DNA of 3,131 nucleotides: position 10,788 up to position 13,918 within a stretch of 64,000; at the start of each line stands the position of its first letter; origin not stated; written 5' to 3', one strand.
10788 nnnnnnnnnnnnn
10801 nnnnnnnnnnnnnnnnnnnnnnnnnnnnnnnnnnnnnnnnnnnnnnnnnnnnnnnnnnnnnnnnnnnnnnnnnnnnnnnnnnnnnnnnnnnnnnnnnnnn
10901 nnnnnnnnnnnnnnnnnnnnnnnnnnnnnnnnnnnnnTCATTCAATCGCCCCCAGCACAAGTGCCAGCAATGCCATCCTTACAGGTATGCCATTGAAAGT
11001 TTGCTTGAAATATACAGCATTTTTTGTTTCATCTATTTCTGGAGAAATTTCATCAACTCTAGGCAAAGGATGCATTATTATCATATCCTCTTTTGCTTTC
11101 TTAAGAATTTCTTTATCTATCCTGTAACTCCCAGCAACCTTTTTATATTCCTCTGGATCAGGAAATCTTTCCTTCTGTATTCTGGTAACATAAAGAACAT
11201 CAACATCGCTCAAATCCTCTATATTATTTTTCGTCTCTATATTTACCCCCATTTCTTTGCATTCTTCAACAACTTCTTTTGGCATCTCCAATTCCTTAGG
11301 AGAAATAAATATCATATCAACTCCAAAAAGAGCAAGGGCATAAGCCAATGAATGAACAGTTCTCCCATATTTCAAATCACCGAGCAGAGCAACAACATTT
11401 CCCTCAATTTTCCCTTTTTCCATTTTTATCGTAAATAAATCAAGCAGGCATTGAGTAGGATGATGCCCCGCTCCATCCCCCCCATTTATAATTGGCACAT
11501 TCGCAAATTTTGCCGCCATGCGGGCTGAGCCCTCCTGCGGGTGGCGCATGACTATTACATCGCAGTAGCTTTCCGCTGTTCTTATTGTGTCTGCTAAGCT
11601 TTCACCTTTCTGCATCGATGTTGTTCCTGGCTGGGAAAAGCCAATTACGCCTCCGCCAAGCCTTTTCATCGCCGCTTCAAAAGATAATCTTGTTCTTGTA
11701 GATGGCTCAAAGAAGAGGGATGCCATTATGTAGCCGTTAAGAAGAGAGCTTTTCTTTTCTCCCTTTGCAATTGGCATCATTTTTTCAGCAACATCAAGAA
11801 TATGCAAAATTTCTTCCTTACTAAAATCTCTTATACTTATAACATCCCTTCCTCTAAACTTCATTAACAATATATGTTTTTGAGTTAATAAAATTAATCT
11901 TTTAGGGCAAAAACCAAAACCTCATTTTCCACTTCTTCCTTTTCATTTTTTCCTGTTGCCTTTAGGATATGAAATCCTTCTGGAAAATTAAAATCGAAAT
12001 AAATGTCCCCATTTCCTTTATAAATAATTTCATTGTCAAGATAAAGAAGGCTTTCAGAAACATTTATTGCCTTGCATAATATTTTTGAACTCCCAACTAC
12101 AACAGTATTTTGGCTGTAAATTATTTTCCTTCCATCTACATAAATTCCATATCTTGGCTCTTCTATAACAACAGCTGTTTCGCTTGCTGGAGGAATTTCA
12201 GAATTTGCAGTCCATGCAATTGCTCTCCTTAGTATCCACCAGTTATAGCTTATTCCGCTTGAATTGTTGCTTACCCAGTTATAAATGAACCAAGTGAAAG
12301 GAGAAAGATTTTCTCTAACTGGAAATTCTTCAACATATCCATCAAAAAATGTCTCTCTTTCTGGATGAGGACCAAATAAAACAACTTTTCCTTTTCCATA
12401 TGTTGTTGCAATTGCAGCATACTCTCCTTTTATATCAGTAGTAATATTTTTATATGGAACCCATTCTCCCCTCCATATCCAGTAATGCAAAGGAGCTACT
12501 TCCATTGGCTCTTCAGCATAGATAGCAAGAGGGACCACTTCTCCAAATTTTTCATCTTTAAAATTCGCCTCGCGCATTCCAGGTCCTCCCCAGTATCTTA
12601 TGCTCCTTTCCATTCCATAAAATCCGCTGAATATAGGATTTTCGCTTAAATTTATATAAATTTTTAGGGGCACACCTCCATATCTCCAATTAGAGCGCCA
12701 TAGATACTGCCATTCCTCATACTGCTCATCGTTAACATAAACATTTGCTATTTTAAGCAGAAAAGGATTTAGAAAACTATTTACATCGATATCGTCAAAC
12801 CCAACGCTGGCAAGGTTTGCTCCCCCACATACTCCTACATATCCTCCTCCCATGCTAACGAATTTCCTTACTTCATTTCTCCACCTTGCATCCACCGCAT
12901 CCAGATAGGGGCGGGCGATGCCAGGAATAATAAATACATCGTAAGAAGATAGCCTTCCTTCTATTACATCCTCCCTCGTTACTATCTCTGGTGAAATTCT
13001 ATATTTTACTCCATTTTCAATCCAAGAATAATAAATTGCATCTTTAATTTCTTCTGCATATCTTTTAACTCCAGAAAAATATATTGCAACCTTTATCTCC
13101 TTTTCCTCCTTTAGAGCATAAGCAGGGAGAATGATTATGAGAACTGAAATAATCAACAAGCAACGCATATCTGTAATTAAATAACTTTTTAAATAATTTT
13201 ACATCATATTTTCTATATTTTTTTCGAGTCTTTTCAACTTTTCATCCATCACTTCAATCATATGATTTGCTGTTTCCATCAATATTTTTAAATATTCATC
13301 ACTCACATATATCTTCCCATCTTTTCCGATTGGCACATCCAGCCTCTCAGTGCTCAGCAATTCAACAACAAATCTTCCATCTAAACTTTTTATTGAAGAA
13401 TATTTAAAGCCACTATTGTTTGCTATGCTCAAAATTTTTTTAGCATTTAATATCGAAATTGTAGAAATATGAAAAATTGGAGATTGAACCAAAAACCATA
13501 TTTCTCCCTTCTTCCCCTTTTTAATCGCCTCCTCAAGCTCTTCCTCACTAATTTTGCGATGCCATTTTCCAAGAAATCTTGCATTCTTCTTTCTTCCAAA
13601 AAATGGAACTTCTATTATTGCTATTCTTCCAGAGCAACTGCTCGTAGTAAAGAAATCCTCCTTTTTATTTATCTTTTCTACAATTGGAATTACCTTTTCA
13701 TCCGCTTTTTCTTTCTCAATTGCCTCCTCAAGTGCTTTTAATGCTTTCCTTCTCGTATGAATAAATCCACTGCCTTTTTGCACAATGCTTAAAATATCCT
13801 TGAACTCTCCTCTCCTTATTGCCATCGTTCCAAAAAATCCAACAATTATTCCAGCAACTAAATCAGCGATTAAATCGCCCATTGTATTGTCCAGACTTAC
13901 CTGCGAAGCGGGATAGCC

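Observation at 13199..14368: Polytopic membrane domain fused to a TYW3-like tRNA methyltransferase domain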

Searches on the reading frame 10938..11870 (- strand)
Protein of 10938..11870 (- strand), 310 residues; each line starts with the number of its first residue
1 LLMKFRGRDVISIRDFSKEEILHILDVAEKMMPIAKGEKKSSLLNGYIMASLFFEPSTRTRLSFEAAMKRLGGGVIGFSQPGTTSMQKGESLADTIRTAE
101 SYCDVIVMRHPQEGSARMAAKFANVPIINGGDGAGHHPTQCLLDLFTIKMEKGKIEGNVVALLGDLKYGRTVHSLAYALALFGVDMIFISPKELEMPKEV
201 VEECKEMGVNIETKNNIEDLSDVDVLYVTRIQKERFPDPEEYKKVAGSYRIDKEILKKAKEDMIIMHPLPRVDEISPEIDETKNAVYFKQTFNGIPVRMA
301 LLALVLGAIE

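Call 44: search_protein_families(library=pfam, proteins=[window:10938-11870:-], max_evalue=0.001)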
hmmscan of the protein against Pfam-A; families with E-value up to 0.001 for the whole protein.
window:10938-11870:- (310 aa): 2 families
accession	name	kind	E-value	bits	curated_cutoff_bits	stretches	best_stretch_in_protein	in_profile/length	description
PF02729.26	OTCace_N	-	1.1e-52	178.5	29.9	1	8-149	1-147/148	Aspartate/ornithine carbamoyltransferase, carbamoyl-P binding domain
PF00185.30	OTCace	-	1.6e-36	126.1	29.4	1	158-304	3-156/157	Aspartate/ornithine carbamoyltransferase, Asp/Orn binding domain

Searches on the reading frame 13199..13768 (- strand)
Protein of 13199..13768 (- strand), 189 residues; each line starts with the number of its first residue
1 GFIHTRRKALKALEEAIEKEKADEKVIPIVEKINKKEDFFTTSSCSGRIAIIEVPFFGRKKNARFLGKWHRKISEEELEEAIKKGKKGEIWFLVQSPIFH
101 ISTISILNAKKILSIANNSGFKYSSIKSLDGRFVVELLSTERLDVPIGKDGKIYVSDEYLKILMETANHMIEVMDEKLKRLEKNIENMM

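Call 73: find_homologous_proteins(query=window:13199-13768:-, max_evalue=1e-10)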
Query window:13199-13768:- (189 aa): 363 proteins with E <= 1e-10 among 894 candidates; the best 120 are listed.
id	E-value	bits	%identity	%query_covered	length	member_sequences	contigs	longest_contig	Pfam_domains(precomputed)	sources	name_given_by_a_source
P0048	3.6e-71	257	62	99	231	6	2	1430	PF02676.20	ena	-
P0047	4.1e-70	253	61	99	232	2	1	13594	PF02676.20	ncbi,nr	ncbi:MAG TPA: hypothetical protein ENI33_08975 [Thermoplasmatales archaeon]|nr:hypothetical protein 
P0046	1.3e-69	252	60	99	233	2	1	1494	PF02676.20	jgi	-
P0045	3.6e-66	240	59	98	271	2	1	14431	PF02676.20,PF09997.15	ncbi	-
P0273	5.4e-66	240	57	99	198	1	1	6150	PF02676.20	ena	-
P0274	5.9e-65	236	63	89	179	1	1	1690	PF02676.20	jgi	-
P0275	4.9e-59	217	60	83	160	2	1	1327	PF02676.20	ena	-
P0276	1.2e-54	203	51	100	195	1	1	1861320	PF02676.20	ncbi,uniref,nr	ncbi:hypothetical protein [Pyrococcus sp. NA2]|uniref:tRNA(Phe) 7-((3-amino-3-carboxypropyl)-4-demet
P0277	1.3e-54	203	51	100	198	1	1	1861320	PF02676.20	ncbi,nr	ncbi:hypothetical protein PNA2_1503 [Pyrococcus sp. NA2]|nr:hypothetical protein PNA2_1503 [Pyrococc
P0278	5.7e-53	197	47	99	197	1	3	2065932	PF02676.20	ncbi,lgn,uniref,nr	ncbi:tRNA(Phe) 7-((3-amino-3-carboxypropyl)-4-demethylwyosine(37)-N(4))-methyltransferase Taw3 [Ther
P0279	5.8e-53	197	51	95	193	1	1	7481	PF02676.20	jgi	jgi:tRNA wybutosine-synthesizing protein 3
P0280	1.4e-52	196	49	97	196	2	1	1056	PF02676.20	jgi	-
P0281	2.4e-52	195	50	98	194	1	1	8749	PF02676.20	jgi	-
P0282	3.2e-52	195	49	97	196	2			PF02676.20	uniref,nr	uniref:tRNA(Phe) 7-((3-amino-3-carboxypropyl)-4-demethylwyosine(37)-N(4))-methyltransferase 1 n=2 Ta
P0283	4.7e-52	194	47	99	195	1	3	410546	PF02676.20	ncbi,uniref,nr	ncbi:hypothetical protein E3E35_00380 [Thermococcus sp. GR7]|uniref:tRNA(Phe) 7-((3-amino-3-carboxyp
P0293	1.0e-51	193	61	80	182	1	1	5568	PF02676.20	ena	-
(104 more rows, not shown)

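Call 74: find_encoding_contigs(protein=P0273, flank=4000, max_places=2)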
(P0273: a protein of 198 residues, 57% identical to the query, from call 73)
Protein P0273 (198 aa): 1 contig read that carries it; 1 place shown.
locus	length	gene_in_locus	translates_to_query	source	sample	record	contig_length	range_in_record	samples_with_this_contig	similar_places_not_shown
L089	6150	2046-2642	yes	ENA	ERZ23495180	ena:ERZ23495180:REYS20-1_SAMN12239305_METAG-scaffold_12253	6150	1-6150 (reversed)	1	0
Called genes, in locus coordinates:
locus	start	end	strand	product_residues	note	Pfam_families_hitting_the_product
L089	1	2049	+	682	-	?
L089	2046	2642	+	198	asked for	PF02676:TYW3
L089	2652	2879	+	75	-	-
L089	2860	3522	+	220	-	PF06695:Sm_multidrug_ex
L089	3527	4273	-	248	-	PF01149:Fapy_DNA_glyco, PF06831:H2TH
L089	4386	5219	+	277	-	PF02540:NAD_synthase, PF02568:ThiI (faint), PF01171:ATP_bind_3, PF16503:zn-ribbon_14 (weak)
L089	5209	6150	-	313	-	?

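Call 75: find_encoding_contigs(protein=P0293, flank=4000, max_places=2)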
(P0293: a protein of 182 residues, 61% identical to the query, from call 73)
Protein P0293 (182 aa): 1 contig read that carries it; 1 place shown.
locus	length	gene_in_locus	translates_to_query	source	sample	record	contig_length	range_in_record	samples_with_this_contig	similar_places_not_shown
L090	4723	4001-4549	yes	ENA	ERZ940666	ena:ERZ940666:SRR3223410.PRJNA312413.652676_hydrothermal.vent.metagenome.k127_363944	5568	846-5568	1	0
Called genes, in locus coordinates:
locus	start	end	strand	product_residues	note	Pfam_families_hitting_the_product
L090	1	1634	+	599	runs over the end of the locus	PF08915:tRNA-Thr_ED, PF00587:tRNA-synt_2b, PF03129:HGTP_anticodon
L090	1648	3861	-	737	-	PF11271:PorA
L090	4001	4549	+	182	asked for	PF02676:TYW3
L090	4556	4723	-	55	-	?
